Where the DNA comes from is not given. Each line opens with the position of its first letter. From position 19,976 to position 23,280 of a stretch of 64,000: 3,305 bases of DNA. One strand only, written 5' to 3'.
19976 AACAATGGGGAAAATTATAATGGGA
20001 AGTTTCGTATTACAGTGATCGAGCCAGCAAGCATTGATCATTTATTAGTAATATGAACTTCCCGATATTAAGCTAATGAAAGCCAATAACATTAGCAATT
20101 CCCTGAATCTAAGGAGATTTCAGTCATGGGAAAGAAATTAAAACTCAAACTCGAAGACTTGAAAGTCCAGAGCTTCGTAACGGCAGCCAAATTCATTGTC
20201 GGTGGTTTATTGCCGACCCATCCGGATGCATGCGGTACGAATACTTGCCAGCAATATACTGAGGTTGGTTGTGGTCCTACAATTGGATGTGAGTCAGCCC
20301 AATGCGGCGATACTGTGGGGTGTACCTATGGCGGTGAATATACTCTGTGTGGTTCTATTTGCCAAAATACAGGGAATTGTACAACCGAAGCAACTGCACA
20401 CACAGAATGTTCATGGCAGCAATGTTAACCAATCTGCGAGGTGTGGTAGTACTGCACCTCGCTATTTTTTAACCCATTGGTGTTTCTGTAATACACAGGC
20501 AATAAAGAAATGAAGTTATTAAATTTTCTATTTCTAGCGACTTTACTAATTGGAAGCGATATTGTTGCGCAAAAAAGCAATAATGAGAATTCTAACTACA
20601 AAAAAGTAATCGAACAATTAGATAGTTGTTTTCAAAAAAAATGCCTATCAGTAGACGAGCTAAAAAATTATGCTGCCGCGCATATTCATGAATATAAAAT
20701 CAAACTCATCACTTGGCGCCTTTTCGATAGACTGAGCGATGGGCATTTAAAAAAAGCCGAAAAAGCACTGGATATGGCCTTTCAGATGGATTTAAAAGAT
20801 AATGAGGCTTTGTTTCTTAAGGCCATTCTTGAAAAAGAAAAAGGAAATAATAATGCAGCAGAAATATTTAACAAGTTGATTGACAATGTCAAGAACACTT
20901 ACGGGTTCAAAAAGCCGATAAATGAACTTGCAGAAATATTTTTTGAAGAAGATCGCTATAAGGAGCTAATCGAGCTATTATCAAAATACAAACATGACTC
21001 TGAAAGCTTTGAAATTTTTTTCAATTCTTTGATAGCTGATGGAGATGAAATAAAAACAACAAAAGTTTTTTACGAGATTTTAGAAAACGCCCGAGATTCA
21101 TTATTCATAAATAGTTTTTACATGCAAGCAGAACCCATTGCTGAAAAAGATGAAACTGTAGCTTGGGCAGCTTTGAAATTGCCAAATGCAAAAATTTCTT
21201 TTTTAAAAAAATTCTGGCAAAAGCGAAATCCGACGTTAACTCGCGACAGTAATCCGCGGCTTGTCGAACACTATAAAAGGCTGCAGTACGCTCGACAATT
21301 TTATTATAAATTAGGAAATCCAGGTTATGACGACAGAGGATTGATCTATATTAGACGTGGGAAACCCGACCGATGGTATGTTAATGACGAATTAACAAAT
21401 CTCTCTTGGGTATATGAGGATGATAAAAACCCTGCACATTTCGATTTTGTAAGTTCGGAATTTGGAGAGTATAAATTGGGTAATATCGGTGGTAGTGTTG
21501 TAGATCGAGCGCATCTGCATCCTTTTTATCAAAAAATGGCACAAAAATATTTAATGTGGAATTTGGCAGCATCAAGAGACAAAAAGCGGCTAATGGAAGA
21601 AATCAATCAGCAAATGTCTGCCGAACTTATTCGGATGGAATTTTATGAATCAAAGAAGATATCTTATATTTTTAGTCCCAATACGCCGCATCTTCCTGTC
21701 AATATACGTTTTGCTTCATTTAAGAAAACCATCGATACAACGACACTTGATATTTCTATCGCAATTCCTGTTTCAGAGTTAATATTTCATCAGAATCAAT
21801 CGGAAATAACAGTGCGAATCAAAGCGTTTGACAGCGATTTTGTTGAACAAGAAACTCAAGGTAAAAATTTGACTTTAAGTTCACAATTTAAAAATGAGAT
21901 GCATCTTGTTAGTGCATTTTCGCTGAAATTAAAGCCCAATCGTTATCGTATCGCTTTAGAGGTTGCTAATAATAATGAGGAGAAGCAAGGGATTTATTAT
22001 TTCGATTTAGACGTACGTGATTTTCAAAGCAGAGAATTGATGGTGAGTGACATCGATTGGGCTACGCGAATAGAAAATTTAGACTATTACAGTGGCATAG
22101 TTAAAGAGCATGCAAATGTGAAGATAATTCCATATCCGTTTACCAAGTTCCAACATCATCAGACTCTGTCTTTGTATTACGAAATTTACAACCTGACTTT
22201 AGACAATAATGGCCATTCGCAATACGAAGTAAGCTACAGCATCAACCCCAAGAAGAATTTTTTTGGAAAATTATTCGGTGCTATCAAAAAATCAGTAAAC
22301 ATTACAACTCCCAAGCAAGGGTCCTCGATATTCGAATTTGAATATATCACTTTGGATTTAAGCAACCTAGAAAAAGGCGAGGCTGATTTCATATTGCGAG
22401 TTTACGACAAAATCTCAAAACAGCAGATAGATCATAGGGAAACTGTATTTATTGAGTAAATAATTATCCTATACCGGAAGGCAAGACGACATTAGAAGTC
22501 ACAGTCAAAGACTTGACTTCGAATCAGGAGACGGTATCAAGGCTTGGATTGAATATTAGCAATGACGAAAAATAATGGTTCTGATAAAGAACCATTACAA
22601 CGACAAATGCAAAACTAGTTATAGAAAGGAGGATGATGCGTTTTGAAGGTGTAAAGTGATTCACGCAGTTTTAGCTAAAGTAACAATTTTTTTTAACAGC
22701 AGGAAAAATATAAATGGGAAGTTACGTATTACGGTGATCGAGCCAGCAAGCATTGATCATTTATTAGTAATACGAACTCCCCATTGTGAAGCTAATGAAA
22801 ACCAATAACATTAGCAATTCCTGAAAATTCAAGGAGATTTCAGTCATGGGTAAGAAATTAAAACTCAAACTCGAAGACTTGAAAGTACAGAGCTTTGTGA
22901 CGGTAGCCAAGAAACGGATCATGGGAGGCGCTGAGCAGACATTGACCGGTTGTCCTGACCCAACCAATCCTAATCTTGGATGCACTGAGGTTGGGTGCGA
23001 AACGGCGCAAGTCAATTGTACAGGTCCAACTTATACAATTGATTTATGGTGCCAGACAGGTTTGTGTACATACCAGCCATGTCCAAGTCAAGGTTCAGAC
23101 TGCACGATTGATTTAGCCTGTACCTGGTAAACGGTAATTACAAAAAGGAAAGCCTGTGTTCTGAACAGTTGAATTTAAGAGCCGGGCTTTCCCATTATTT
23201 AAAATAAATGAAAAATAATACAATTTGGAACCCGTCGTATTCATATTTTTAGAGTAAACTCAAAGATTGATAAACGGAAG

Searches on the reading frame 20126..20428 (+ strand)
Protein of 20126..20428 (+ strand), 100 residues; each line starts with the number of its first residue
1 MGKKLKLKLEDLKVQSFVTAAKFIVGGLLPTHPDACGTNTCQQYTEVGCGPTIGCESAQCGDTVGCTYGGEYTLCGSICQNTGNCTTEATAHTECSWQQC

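Call 6: search_protein_families(library=pfam, proteins=[window:20126-20428:+], max_evalue=0.01)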
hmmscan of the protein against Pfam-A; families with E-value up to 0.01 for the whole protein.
window:20126-20428:+ (100 aa): 0 families

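Call 15: find_homologous_proteins(query=window:20126-20428:+, max_evalue=0.01)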
Query window:20126-20428:+ (100 aa): 1 proteins with E <= 0.01 among 8 candidates.
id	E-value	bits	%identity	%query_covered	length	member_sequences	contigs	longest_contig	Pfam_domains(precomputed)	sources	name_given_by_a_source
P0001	2.6e-62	225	100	100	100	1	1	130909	-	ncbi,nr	ncbi:pinensin family lanthipeptide [bacterium]|nr:pinensin family lanthipeptide [bacterium]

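Call 17: search_protein_families(library=ncbifam, proteins=[window:20126-20428:+], max_evalue=0.01)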
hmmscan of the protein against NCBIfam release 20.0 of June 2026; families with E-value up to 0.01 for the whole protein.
window:20126-20428:+ (100 aa): 1 family
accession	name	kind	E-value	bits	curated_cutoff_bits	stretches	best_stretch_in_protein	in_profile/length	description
NF038180.1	leader_pinensin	domain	3.2e-08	33.3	24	1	5-20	1-16/28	pinensin family lanthipeptide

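Call 18: find_related_loci(query=A3, collection=genome_contigs, flank=3000)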
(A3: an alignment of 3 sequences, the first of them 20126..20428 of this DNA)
Query A3 (100 aa) in genome_contigs; peptide patterns used: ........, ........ (x = any residue, [..] = any of these).
145 stretches matched a pattern; 2 encode a relative of the query (tblastn E <= 1e-3); 2 distinct loci.
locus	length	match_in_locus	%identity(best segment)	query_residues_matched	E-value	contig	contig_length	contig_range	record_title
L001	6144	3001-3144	49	1-50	2e-7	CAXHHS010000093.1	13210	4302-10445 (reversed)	MAG TPA_asm: uncultured bacterium isolate SRR12479933_metabat2_5 genome assembly, contig: ERZ4874384.348, whole genome s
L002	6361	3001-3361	68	1-26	1e-6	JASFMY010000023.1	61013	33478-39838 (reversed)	MAG: Ignavibacteria bacterium isolate D0817S12remetaG_Bin_1194 D0817S12remetaG_FD_scaffold_24_c1, whole genome shotgun s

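Call 22: find_related_loci(query=A3, collection=metagenome_contigs, flank=1500)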
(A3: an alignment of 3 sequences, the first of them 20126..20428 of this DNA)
Query A3 (100 aa) in metagenome_contigs; peptide patterns used: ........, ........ (x = any residue, [..] = any of these).
319 stretches matched a pattern; 4 encode a relative of the query (tblastn E <= 1e-3); 4 distinct loci.
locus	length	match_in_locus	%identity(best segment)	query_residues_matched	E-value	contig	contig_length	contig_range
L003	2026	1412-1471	85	1-20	8e-8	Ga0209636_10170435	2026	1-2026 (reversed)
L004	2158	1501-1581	70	6-27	7e-7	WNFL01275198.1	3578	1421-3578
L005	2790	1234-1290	84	1-19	7e-7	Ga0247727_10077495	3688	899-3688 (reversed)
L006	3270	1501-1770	36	1-95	1e-6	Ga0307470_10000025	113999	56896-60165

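Call 42: find_homologous_proteins(query=A3, max_evalue=10)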
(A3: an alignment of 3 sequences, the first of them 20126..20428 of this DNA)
Query A3 (3 sequences) (100 aa, profile of the alignment): 18 proteins with E <= 10 among 48 candidates.
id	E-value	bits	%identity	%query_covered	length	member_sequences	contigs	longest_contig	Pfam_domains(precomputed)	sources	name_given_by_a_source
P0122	5.5e-47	176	45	99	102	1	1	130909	-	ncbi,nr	ncbi:pinensin family lanthipeptide [bacterium]|nr:pinensin family lanthipeptide [bacterium]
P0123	3.4e-35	138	43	63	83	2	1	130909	-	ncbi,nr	ncbi:hypothetical protein K1X84_00990 [bacterium]|nr:hypothetical protein [bacterium]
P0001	5.7e-31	125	100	100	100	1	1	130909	-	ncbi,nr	ncbi:pinensin family lanthipeptide [bacterium]|nr:pinensin family lanthipeptide [bacterium]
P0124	8.5e-10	57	58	77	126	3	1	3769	-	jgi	jgi:hypothetical protein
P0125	5.0e-9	54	53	95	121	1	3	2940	-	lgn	-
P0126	2.6e-5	42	86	22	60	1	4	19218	-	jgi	jgi:hypothetical protein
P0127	8.1e-4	38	95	20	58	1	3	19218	-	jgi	jgi:hypothetical protein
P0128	1.4e-3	37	44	50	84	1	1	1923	-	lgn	-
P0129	2.4e-3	36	70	27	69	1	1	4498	-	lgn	-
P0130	1.2e-2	34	67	30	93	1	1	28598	-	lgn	-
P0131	1.1e-1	31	37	38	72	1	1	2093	-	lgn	-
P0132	7.7e-1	28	41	35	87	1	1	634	-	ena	-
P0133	8.9e-1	28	72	18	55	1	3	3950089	-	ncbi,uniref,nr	ncbi:pinensin family lanthipeptide [Longimicrobium terrae]|uniref:Gallidermin/nisin family lantibiot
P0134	2.3e+0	26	41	48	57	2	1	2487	-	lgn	-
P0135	2.9e+0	26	40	67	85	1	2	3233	-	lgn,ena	-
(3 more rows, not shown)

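Call 44: find_encoding_contigs(protein=P0124, flank=4000, max_places=4)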
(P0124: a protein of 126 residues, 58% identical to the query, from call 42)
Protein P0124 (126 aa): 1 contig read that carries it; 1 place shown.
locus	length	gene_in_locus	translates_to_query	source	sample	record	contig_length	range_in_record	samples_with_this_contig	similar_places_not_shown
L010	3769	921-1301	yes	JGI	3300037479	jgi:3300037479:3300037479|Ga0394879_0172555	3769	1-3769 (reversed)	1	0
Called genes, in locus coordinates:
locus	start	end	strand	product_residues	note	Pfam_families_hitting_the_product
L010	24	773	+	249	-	-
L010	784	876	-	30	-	-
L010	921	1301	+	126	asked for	-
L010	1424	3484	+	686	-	PF20094:GWxTD_dom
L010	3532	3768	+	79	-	?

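Call 45: find_encoding_contigs(protein=P0125, flank=4000, max_places=4)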
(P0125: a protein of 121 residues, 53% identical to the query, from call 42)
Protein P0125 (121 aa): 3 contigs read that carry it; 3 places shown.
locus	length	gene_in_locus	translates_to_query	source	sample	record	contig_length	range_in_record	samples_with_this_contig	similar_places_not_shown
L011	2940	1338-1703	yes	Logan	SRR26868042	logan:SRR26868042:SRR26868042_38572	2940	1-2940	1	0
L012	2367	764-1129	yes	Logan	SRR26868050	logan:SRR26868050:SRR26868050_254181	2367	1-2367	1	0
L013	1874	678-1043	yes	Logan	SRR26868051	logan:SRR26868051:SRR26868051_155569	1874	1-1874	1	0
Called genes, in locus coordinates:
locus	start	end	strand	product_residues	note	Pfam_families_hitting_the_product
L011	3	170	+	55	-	?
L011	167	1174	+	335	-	PF14028:Lant_dehydr_C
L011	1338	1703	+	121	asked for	-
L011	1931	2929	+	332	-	PF20094:GWxTD_dom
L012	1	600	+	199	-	?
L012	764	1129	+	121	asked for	-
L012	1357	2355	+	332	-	PF20094:GWxTD_dom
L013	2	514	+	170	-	?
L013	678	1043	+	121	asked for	-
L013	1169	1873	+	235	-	?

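Call 48: find_encoding_contigs(protein=P0126, flank=6000, max_places=4)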
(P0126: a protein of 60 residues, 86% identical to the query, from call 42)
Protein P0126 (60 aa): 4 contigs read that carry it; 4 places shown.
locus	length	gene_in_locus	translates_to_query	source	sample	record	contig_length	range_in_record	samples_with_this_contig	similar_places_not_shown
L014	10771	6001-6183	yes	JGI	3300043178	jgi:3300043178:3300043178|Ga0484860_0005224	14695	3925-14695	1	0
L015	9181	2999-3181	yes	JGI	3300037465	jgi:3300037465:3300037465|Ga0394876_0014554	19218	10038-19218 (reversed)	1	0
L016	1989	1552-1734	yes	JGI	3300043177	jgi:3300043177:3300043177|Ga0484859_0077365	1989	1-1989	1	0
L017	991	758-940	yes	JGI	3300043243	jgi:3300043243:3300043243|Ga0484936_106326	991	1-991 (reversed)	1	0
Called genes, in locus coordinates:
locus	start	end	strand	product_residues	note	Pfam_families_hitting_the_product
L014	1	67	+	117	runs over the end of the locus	PF05168:HEPN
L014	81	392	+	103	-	PF01909:NTP_transf_2, PF18765:Polbeta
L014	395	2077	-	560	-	PF04389:Peptidase_M28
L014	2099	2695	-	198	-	PF18306:LDcluster4, PF03641:Lysine_decarbox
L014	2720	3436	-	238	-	PF03167:UDG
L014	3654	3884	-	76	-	-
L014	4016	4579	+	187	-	PF08207:EFP_N, PF01132:EFP, PF09285:Elong-fact-P_C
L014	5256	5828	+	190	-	PF00165:HTH_AraC (faint), PF12833:HTH_18 (weak)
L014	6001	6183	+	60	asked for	-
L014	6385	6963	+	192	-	-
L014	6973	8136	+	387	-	-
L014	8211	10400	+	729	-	PF03412:Peptidase_C39, PF13529:Peptidase_C39_2 (weak), PF00664:ABC_membrane, PF02463:SMC_N (faint), PF00005:ABC_tran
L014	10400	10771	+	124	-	?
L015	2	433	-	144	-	?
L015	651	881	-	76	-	-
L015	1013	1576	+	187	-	PF08207:EFP_N, PF01132:EFP, PF09285:Elong-fact-P_C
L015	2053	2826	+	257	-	PF00165:HTH_AraC (faint), PF12833:HTH_18 (weak)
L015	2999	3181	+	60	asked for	-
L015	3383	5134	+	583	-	PF20094:GWxTD_dom (weak)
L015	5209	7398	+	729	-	PF03412:Peptidase_C39, PF13529:Peptidase_C39_2 (weak), PF00664:ABC_membrane, PF02463:SMC_N (faint), PF00005:ABC_tran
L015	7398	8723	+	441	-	PF25994:HH_AprE, PF26002:Beta-barrel_AprE (faint)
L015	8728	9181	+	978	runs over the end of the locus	PF04738:Lant_dehydr_N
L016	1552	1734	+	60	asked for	-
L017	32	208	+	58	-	-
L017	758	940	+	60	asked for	-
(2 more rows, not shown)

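Call 49: find_encoding_contigs(protein=P0130, flank=6000, max_places=3)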
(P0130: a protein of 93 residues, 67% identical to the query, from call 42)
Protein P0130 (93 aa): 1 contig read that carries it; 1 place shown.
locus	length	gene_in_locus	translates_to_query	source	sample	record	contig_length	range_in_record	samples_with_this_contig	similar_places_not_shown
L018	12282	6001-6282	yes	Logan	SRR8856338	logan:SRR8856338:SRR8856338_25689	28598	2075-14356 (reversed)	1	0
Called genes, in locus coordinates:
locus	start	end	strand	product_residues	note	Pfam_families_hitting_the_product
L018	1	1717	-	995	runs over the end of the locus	PF04738:Lant_dehydr_N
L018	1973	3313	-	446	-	PF25917:BSH_RND (faint)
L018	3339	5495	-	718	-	PF03412:Peptidase_C39, PF00664:ABC_membrane, PF00005:ABC_tran, PF02463:SMC_N (weak)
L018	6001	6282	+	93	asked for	-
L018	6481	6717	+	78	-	-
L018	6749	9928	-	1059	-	PF24885:TPR_NPHP3, PF13424:TPR_12, PF13181:TPR_8 (weak), PF13374:TPR_10 (weak), PF13424:TPR_12, PF24885:TPR_NPHP3, PF13424:TPR_12, PF12770:CHAT, +11 more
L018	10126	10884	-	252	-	-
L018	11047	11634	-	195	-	PF13432:TPR_16 (weak)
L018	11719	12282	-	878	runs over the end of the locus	?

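Call 65: find_encoding_contigs(protein=P0129, flank=3000, max_places=3)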
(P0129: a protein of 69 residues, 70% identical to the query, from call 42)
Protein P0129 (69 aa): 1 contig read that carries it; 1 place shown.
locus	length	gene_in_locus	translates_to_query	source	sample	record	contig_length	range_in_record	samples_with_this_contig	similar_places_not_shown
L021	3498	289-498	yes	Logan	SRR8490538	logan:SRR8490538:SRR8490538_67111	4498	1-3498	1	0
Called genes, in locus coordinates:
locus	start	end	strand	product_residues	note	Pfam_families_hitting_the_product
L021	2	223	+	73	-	?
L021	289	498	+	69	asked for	-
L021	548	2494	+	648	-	PF05147:LANC_like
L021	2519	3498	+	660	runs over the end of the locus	?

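Call 66: find_encoding_contigs(protein=P0135, flank=3000, max_places=3)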
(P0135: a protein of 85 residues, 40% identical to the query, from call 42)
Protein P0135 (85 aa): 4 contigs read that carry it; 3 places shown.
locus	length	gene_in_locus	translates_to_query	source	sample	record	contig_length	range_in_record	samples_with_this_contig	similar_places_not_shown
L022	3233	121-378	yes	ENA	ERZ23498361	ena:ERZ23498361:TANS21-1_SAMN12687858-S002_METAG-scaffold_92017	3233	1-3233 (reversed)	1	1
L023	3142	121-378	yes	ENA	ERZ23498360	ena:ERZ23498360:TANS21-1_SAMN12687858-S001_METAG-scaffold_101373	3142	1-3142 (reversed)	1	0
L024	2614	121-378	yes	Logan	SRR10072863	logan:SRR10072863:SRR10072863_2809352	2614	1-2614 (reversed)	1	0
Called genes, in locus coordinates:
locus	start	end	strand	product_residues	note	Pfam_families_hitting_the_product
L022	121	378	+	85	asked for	-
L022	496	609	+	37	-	-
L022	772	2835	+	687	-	PF01841:Transglut_core, PF18962:Por_Secre_tail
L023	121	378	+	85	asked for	-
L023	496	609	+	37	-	-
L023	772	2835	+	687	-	PF01841:Transglut_core, PF18962:Por_Secre_tail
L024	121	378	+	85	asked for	-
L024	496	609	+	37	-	-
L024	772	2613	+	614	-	?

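Call 97: list_cluster_members(proteins=[P0124, P0125, L019:1682-1954:+, L019:1733-1954:+])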
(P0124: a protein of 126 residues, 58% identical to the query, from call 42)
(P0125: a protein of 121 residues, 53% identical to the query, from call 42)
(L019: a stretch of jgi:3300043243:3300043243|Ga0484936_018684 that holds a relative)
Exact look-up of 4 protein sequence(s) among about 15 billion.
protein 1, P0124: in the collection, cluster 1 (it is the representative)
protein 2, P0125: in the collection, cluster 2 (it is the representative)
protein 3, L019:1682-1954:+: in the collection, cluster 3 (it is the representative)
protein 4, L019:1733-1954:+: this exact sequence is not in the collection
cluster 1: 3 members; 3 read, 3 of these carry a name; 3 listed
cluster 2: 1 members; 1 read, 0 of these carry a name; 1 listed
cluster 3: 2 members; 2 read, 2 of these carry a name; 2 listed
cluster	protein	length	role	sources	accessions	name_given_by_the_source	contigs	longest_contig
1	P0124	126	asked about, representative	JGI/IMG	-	hypothetical protein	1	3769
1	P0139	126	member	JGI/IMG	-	hypothetical protein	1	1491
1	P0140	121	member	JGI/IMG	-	hypothetical protein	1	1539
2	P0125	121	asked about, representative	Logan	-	-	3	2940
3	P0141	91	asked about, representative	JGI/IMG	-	hypothetical protein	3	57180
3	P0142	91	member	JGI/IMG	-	hypothetical protein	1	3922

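Call 98: find_encoding_contigs(protein=P0141, flank=10000, max_places=3)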
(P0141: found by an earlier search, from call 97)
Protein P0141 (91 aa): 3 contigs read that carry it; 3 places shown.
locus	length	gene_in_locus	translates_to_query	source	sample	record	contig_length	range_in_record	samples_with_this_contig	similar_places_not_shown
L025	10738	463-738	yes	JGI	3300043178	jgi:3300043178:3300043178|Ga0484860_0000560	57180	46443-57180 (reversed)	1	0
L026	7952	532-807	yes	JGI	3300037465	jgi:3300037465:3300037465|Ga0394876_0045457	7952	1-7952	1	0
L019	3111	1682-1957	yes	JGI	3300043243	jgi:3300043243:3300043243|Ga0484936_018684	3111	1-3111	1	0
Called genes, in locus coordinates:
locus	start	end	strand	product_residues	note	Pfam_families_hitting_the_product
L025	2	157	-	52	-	?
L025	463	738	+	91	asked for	-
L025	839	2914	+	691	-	PF03572:Peptidase_S41 (weak)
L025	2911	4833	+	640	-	PF05147:LANC_like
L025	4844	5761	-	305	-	PF12833:HTH_18, PF01035:DNA_binding_1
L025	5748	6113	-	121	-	PF02021:UPF0102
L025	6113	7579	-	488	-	PF02113:Peptidase_S13, PF13354:Beta-lactamase2 (faint)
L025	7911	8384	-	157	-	PF00908:dTDP_sugar_isom, PF14667:Polysacc_synt_C (weak)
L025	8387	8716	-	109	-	PF04977:DivIC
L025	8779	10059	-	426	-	PF03952:Enolase_N, PF00113:Enolase_C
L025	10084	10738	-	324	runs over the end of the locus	PF00348:polyprenyl_synt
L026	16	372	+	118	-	-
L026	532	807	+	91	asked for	-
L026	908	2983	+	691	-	PF03572:Peptidase_S41 (weak)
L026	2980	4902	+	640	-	PF05147:LANC_like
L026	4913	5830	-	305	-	PF12833:HTH_18, PF01035:DNA_binding_1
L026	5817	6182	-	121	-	PF02021:UPF0102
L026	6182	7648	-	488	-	PF02113:Peptidase_S13, PF13354:Beta-lactamase2 (faint)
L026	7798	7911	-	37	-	-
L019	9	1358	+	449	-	PF05147:LANC_like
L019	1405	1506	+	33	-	-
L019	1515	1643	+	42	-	-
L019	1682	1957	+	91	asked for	-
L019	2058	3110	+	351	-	?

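Call 102: find_encoding_contigs(protein=P0140, flank=2000, max_places=3)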
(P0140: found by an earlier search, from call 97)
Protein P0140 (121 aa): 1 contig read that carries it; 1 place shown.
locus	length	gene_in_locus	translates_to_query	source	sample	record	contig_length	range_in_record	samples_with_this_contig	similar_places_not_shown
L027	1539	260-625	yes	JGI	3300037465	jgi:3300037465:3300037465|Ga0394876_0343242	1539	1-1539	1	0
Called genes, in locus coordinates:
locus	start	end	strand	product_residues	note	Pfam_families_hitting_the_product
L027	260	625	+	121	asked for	-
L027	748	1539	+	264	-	?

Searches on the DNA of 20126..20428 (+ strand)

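Call 92: search_rna_families(sources=[L011, L019], threshold=evalue, max_evalue=1)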
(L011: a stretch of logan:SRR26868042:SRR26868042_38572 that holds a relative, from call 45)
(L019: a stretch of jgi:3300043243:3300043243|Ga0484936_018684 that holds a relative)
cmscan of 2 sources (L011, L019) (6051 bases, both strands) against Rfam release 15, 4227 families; matches with E-value up to 1: 0.
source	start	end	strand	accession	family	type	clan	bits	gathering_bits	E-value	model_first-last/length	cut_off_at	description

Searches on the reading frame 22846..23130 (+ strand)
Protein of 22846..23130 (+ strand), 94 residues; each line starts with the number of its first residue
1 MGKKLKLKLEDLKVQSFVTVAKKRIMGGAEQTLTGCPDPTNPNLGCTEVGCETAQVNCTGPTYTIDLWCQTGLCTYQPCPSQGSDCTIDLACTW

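Call 6: search_protein_families(library=pfam, proteins=[window:22846-23130:+], max_evalue=0.01)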
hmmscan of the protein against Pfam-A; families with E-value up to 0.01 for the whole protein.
window:22846-23130:+ (94 aa): 0 families

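Call 17: search_protein_families(library=ncbifam, proteins=[window:22846-23130:+], max_evalue=0.01)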
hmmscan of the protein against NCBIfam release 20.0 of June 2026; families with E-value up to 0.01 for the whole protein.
window:22846-23130:+ (94 aa): 1 family
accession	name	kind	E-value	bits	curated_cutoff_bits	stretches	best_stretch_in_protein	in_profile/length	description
NF038180.1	leader_pinensin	domain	7.8e-07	28.9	24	1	5-19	1-15/28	pinensin family lanthipeptide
